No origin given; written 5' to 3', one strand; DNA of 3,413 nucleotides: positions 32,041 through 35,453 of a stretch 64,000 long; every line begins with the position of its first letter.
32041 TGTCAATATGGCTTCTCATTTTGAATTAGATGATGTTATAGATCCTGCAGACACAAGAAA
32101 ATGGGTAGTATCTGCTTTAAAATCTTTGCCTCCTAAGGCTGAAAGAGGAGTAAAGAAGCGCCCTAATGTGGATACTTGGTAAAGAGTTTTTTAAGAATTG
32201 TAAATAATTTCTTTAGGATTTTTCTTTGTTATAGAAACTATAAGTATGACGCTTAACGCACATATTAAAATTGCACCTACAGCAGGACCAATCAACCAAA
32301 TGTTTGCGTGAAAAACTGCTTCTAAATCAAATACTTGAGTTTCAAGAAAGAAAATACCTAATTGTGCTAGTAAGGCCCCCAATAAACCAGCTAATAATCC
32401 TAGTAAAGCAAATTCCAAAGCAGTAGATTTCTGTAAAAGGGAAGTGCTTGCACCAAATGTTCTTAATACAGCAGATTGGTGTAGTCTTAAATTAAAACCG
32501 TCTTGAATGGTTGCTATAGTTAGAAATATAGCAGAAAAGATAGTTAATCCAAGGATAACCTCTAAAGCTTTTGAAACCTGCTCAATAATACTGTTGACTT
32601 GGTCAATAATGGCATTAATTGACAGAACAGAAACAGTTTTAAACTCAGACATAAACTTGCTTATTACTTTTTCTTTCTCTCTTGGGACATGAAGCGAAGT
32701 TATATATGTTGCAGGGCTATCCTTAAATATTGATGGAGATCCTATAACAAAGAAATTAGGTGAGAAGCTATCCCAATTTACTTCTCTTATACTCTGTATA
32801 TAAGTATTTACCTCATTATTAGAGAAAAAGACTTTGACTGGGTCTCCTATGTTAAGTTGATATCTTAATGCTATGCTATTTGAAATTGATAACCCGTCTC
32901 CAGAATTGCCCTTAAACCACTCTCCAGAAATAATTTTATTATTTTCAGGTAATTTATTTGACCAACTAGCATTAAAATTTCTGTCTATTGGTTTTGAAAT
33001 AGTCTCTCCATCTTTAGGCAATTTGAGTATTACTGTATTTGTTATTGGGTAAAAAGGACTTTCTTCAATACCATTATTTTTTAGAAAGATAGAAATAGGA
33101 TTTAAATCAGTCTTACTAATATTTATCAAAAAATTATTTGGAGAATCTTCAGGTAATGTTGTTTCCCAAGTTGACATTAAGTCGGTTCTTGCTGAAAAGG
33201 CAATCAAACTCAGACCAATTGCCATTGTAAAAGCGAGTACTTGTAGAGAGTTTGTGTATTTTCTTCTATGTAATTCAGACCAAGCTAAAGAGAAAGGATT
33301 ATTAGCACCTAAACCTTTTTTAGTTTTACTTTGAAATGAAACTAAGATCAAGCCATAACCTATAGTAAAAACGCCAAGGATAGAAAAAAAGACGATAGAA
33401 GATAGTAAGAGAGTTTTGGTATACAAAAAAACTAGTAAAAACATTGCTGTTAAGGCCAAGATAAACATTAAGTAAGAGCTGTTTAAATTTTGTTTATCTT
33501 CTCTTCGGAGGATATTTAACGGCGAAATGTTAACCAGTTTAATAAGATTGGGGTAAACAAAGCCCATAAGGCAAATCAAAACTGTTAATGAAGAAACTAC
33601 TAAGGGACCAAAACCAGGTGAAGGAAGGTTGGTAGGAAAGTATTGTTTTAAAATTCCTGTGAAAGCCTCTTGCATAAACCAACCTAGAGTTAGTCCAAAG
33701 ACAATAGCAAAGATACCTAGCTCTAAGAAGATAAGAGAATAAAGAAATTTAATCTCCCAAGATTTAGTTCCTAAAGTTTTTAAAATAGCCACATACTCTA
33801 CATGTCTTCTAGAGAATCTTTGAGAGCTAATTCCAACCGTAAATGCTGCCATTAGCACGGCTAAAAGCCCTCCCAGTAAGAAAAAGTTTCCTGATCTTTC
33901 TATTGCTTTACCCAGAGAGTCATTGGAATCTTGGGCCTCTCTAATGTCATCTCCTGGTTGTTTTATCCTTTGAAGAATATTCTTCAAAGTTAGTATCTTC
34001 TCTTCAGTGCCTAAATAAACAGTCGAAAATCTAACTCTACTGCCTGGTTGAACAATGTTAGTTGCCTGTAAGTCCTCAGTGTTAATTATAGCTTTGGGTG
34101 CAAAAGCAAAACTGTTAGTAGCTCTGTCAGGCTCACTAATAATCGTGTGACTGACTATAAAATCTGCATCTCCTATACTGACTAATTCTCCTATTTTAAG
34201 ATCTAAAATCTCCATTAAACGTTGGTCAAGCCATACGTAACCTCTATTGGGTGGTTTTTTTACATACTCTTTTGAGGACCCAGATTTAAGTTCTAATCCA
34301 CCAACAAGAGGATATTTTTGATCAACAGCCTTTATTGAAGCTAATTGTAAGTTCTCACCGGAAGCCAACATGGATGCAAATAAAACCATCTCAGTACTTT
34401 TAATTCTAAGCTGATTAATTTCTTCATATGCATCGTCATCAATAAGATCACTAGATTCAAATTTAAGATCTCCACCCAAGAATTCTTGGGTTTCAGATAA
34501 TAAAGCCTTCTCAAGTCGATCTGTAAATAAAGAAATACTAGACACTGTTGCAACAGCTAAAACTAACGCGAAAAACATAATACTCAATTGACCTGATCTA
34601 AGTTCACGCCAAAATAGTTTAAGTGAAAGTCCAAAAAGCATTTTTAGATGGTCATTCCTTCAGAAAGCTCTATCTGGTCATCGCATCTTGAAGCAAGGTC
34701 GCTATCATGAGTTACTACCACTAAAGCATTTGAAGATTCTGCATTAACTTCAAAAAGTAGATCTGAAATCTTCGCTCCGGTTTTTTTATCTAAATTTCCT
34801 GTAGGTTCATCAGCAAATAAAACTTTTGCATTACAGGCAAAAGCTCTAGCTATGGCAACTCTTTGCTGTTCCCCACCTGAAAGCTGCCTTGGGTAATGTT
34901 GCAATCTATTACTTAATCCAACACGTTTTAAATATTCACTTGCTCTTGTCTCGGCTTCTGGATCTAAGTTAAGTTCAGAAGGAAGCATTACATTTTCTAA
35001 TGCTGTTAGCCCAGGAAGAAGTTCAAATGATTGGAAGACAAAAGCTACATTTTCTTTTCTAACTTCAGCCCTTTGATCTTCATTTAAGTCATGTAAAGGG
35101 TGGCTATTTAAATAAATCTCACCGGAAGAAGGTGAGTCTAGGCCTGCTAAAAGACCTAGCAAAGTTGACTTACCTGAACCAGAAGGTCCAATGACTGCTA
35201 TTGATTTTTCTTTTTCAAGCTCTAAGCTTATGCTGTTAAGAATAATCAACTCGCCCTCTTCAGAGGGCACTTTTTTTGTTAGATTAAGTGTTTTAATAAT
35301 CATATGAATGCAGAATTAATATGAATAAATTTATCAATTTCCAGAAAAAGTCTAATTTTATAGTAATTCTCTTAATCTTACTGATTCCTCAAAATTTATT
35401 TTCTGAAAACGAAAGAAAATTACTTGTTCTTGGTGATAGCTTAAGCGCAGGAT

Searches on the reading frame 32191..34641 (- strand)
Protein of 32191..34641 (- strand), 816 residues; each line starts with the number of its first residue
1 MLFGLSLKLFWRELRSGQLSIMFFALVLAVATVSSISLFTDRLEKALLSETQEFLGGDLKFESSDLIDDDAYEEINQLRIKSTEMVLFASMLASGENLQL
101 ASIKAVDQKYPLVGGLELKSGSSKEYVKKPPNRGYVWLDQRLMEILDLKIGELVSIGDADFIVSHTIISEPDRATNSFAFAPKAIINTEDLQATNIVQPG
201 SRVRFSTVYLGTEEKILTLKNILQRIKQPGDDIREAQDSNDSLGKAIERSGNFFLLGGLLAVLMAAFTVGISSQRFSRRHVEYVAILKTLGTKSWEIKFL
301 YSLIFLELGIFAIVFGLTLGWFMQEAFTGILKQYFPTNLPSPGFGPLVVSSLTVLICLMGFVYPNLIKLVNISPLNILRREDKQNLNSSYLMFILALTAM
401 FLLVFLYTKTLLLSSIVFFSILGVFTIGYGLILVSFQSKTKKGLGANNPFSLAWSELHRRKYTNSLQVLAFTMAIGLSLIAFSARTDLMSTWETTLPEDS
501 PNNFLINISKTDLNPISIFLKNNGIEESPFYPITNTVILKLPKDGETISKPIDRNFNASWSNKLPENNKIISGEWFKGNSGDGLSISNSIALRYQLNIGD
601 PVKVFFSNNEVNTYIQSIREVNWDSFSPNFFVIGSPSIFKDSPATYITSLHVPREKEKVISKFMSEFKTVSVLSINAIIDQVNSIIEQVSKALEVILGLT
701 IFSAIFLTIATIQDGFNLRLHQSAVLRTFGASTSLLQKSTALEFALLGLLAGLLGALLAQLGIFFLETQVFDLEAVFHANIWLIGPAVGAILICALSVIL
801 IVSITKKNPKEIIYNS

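Call 105: search_protein_families(library=pfam, proteins=[window:32191-34641:-], max_evalue=0.001)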
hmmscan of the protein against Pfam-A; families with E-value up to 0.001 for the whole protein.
window:32191-34641:- (816 aa): 2 families
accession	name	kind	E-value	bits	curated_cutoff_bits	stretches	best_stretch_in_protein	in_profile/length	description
PF02687.27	FtsX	-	1.7e-11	44.7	25.5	2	695-809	2-120/120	FtsX-like permease C-terminal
PF12704.14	MacB_PCD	-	7e-05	23.6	27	1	22-203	4-184/207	MacB-like periplasmic core domain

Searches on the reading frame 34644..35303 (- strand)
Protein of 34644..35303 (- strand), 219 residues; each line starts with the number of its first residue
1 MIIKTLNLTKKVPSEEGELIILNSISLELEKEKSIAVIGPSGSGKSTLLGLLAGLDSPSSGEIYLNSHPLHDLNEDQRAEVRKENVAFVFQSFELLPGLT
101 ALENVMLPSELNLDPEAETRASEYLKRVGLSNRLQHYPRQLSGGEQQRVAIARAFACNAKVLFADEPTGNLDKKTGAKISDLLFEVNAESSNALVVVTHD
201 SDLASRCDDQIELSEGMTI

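Call 105: search_protein_families(library=pfam, proteins=[window:34644-35303:-], max_evalue=0.001)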
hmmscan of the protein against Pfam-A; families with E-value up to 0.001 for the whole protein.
window:34644-35303:- (219 aa): 5 families
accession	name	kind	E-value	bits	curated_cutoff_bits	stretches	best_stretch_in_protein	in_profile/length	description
PF00005.33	ABC_tran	-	1.5e-36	126.5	25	1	22-168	1-136/137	ABC transporter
PF02463.25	SMC_N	-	1.9e-06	27.9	40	1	32-213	24-211/220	RecF/RecN/SMC N terminal domain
PF13304.12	AAA_21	-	6.3e-06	26.9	27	0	36-55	3-22/304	AAA domain, putative AbiEii toxin, Type IV TA system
PF20703.3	nSTAND1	-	5.5e-05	23.4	27.1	1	27-215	28-175/379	Novel STAND NTPase 1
PF13555.12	AAA_29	-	0.00027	21.1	27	1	28-49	18-39/61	P-loop containing region of AAA domain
